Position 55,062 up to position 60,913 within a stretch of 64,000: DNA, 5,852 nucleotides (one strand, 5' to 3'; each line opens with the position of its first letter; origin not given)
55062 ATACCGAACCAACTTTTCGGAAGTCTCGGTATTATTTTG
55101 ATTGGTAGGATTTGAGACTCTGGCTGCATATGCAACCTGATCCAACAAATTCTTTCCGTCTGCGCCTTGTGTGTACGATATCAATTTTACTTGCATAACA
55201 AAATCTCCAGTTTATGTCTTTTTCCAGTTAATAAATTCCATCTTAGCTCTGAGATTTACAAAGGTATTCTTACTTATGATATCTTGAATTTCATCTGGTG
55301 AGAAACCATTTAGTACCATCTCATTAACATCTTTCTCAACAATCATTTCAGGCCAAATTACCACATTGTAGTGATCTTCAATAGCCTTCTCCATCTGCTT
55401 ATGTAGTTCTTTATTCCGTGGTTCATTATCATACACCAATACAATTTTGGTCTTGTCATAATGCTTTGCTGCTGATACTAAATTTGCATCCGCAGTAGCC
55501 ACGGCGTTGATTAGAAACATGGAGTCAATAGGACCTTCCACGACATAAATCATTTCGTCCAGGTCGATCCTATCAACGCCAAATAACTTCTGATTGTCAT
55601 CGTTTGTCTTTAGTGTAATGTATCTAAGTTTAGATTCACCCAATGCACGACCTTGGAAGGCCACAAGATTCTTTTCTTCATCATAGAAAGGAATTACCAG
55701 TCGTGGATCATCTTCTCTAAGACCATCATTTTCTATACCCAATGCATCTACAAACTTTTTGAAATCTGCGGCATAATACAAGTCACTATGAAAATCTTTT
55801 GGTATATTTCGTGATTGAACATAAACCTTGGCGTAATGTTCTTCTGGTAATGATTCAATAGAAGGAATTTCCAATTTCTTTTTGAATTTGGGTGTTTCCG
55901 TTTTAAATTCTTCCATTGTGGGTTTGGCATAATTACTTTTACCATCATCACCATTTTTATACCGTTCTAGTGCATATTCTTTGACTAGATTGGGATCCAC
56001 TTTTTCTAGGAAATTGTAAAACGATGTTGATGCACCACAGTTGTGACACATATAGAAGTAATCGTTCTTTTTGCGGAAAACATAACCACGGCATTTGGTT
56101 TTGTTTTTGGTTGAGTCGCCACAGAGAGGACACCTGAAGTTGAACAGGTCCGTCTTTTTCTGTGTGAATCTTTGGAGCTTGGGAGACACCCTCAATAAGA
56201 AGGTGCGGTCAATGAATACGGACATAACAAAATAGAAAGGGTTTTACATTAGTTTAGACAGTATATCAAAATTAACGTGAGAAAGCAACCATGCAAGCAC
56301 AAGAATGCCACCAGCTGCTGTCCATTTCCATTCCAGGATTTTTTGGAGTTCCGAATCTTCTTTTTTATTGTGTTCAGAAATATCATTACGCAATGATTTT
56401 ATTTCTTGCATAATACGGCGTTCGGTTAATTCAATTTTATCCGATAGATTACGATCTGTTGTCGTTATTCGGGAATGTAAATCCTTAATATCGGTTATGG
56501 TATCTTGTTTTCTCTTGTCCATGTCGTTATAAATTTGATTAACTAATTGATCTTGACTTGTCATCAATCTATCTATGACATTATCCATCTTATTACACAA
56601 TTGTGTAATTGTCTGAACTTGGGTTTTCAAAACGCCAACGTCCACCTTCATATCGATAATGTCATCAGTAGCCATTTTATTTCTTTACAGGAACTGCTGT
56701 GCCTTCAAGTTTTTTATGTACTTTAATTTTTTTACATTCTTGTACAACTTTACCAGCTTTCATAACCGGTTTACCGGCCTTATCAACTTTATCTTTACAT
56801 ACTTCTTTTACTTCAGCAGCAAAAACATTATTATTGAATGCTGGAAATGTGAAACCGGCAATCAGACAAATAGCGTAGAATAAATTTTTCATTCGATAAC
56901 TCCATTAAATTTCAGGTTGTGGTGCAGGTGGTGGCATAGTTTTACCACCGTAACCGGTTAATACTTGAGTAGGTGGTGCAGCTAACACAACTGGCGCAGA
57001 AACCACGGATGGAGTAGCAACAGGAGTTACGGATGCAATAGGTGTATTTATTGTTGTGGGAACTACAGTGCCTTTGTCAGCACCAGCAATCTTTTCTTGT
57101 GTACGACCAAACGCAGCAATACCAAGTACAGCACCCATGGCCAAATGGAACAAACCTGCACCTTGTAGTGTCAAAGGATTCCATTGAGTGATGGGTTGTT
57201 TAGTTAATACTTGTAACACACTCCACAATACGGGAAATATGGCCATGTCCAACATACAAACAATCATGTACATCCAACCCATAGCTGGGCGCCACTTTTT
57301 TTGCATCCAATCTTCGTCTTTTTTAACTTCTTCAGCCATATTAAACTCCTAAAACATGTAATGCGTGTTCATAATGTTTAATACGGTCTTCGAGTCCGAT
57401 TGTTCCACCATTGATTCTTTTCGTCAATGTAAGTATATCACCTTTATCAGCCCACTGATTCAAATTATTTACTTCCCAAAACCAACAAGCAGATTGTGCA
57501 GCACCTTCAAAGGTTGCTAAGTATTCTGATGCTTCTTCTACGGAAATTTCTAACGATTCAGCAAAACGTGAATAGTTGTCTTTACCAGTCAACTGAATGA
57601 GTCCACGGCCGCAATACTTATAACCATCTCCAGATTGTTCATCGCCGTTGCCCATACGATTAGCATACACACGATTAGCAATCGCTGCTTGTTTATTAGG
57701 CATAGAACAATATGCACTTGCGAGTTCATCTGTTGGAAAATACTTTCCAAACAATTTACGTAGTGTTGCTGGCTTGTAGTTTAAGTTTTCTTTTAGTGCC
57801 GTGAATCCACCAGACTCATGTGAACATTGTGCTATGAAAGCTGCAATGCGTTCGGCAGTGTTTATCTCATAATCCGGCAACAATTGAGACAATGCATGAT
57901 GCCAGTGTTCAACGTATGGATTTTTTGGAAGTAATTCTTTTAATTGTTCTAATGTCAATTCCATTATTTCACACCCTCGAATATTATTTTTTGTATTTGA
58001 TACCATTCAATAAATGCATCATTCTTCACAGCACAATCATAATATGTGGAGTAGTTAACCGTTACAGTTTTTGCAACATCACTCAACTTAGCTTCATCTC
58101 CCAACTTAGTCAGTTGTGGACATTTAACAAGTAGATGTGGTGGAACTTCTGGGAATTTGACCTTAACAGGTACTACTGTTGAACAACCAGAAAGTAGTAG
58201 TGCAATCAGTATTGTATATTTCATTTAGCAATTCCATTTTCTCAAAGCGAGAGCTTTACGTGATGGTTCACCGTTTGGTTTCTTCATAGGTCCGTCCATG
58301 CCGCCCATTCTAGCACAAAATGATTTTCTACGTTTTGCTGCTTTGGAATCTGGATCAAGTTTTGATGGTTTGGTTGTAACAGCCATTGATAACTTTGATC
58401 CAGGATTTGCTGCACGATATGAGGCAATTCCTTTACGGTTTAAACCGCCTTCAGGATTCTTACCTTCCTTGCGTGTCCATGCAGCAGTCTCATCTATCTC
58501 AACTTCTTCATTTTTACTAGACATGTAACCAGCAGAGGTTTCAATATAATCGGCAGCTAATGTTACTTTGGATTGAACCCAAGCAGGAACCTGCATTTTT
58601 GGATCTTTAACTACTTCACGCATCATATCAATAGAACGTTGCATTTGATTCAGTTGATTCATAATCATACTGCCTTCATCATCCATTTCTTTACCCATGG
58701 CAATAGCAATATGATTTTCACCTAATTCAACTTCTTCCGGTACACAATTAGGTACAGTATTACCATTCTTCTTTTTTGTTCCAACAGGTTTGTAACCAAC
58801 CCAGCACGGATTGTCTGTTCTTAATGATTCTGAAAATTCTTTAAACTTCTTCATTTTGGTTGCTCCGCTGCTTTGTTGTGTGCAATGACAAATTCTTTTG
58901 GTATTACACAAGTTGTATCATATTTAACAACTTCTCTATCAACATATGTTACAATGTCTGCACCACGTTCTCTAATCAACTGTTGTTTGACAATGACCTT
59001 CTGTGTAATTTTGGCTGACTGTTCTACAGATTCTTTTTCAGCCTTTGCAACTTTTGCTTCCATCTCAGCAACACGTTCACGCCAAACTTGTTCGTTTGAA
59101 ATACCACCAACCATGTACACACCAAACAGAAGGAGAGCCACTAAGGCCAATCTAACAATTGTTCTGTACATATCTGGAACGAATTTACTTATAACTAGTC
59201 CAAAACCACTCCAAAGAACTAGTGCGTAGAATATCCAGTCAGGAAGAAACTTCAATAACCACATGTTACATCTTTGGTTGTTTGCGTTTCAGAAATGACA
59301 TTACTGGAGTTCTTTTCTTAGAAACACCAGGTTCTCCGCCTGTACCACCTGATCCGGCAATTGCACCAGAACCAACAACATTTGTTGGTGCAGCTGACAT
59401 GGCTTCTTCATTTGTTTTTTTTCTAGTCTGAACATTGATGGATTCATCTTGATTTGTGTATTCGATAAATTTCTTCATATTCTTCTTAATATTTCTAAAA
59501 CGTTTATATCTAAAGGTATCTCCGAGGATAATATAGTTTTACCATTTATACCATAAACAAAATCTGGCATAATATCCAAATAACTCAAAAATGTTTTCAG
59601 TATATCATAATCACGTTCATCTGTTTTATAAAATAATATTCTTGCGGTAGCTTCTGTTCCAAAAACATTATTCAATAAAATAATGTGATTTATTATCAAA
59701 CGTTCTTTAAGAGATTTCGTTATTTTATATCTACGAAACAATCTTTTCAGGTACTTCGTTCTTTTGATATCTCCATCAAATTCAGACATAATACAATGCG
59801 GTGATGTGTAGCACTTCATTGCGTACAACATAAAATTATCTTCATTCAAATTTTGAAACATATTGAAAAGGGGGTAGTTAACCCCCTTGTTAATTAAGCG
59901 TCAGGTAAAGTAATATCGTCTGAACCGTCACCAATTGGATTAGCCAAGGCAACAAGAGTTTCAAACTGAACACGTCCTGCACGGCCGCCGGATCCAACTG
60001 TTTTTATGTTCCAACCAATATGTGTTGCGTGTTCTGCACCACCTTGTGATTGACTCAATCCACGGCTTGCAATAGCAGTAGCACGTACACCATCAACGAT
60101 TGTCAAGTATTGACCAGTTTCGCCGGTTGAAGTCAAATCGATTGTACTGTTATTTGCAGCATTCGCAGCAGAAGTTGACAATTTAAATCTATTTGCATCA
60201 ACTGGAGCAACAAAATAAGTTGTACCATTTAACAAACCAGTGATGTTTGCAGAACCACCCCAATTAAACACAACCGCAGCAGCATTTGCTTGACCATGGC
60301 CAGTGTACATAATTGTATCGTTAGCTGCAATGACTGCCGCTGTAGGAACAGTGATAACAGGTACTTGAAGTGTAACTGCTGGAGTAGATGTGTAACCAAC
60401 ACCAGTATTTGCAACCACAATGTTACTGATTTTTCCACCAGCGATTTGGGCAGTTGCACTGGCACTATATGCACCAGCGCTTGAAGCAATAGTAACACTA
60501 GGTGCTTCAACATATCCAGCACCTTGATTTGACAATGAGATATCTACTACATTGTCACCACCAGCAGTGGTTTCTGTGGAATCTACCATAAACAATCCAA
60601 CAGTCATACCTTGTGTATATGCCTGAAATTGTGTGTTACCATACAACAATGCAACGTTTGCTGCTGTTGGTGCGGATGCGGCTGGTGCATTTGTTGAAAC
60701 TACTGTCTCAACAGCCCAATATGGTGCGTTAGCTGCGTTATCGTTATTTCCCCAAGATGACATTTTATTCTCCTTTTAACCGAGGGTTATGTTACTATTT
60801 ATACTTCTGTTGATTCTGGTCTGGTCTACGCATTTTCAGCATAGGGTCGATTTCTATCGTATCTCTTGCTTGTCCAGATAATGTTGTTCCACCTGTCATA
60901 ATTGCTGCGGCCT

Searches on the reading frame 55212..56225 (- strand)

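Call 51: search_protein_families(library=phrogs, proteins=[window:55212-56225:-], max_evalue=0.00001)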
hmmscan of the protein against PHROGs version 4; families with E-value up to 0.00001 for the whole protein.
window:55212-56225:- (337 aa): 6 families
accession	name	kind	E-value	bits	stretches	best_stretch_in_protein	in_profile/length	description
phrog_47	-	DNA, RNA and nucleotide metabolism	7.8e-83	280.5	1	11-336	32-351/947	DNA primase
phrog_451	-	unknown function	4.5e-75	254.5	1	12-336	140-460/461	-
phrog_21887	-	DNA, RNA and nucleotide metabolism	5e-30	105.3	1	208-336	3-130/131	DNA primase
phrog_239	-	DNA, RNA and nucleotide metabolism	5.1e-13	49.9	1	21-320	34-311/801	DNA primase/helicase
phrog_19847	-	DNA, RNA and nucleotide metabolism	2.1e-08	34.8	1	16-136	15-131/346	DNA primase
phrog_849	-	DNA, RNA and nucleotide metabolism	4.7e-08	33.4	1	198-309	214-333/435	DNA primase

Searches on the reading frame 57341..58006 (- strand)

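Call 52: search_protein_families(library=phrogs, proteins=[window:57341-58006:-], max_evalue=0.00001)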
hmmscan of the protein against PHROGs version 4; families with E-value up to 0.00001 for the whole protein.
window:57341-58006:- (221 aa): 7 families
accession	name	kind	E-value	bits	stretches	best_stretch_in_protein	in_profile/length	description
phrog_181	-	lysis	2.1e-76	259.5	1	7-220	322-531/769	endolysin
phrog_26317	-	unknown function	4.7e-34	117.9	1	106-221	6-119/119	-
phrog_9506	-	lysis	9.5e-31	108.6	2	110-218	68-192/330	endolysin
phrog_14712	-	moron, auxiliary metabolic gene and host takeover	8.7e-29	101.7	1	114-216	74-184/322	chitinase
phrog_1519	-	lysis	1.7e-17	64.7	1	35-217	219-378/502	endolysin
phrog_317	-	lysis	3.3e-17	63.8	1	32-216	209-356/492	endolysin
phrog_34417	-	unknown function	7.4e-14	52.7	1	114-214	76-190/326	-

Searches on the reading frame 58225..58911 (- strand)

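Call 52: search_protein_families(library=phrogs, proteins=[window:58225-58911:-], max_evalue=0.00001)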
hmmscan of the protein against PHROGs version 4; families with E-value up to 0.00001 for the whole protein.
window:58225-58911:- (228 aa): 11 families
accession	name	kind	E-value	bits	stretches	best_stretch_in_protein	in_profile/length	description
phrog_727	-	unknown function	1.7e-31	110.9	1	20-228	308-430/450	-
phrog_4689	-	unknown function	1.5e-30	106.6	1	130-228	7-99/99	-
phrog_10346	-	unknown function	8.6e-23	81.9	1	87-228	392-525/525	-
phrog_3477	-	unknown function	3.5e-22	79.7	1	104-228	815-928/928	-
phrog_11180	-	unknown function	4.4e-20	73.6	1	109-228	31-141/141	-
phrog_28131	-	unknown function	8.2e-20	72.2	1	135-228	289-372/372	-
phrog_30733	-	unknown function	4.9e-15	56.8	1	139-228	254-336/336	-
phrog_10538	-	unknown function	5.2e-15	57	1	134-228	70-156/156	-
phrog_32745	-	unknown function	4.4e-10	40.7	1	60-137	68-146/147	-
phrog_9737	-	unknown function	1.2e-08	35.9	1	33-67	235-271/297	-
phrog_4359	-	unknown function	5.1e-08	34.1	1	34-72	162-200/262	-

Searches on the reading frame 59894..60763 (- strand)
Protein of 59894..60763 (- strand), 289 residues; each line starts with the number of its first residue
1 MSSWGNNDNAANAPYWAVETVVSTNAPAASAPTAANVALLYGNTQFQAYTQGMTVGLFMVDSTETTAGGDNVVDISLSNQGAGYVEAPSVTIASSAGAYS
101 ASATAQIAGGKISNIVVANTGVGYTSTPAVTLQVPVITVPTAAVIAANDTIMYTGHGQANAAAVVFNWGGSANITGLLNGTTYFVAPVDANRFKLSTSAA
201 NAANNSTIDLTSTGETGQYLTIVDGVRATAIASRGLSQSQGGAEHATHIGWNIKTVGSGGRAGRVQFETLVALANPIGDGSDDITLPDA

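Call 52: search_protein_families(library=phrogs, proteins=[window:59894-60763:-], max_evalue=0.00001)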
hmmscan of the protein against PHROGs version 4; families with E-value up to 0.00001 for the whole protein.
window:59894-60763:- (289 aa): 8 families
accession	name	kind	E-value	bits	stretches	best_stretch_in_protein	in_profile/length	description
phrog_2885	-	tail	2.2e-12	45.1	2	71-127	1091-1146/4179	baseplate wedge subunit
phrog_460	-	connector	1.1e-09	38.5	1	38-203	197-337/385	head closure Hc2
phrog_17885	-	tail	1.2e-08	34.4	1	71-168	788-893/1002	tail fiber protein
phrog_5342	-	tail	2.4e-08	32.3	1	69-135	58-2161/3319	tail fiber protein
phrog_701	-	head and packaging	1.4e-07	28.6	1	74-230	3182-3350/6136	virion structural protein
phrog_19630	-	head and packaging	1.4e-06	27.4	1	70-134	431-1223/1266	virion structural protein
phrog_708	-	tail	1.5e-06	27.1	1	71-132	856-916/1383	baseplate wedge subunit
phrog_22827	-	unknown function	5.3e-06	26.3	1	71-131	183-242/613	-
